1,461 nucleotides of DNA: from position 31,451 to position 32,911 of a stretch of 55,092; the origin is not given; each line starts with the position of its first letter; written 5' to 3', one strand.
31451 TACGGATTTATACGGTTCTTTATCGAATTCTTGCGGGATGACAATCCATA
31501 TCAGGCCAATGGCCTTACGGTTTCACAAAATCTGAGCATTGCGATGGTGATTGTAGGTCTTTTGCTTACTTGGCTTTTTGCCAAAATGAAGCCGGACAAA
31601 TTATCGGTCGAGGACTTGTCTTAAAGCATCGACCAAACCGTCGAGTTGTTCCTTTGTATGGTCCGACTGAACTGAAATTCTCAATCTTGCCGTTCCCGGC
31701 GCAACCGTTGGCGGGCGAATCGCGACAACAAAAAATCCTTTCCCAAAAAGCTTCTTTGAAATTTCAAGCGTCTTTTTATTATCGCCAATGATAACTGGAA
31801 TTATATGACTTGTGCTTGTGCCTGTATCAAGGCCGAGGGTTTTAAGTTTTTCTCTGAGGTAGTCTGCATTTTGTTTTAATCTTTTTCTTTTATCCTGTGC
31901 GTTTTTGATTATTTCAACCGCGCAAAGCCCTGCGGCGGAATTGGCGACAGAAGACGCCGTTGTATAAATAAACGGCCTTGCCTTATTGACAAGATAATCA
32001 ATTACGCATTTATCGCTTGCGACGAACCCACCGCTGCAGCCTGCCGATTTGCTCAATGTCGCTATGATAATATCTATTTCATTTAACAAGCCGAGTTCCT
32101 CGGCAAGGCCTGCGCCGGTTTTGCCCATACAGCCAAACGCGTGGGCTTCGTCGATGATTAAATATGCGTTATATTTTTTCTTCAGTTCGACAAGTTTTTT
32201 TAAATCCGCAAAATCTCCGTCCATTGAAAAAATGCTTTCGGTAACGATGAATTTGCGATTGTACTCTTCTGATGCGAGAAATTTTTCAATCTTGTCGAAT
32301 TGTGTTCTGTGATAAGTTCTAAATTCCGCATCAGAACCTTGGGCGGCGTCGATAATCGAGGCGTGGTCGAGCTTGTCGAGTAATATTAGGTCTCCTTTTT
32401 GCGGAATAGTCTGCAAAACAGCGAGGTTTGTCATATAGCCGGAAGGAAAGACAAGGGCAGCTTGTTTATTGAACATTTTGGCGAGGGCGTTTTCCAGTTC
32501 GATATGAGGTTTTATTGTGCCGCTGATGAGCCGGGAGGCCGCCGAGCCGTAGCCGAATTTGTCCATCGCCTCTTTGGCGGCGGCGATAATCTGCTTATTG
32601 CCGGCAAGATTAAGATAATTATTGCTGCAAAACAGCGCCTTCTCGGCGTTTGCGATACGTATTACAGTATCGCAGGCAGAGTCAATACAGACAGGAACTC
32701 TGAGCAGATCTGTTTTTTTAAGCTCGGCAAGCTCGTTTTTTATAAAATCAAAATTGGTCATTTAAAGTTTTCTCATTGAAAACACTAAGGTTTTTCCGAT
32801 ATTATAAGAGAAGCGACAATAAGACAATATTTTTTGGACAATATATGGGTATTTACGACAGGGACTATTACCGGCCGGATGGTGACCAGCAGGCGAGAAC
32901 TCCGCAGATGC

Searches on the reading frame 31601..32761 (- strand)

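Call 15: search_protein_families(library=pfam, proteins=[window:31601-32761:-], max_evalue=0.001)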
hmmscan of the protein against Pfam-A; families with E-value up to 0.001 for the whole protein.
window:31601-32761:- (386 aa): 3 families
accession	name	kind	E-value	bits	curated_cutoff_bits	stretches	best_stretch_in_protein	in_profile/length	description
PF00155.27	Aminotran_1_2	-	2.9e-62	211.4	19.7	1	41-380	3-361/361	Aminotransferase class I and II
PF01212.27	Beta_elim_lyase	-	2.7e-09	37.2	27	1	88-311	36-270/288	Beta-eliminating lyase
PF01053.26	Cys_Met_Meta_PP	-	8.9e-07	28.2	27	1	88-210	56-179/381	Cys/Met metabolism PLP-dependent enzyme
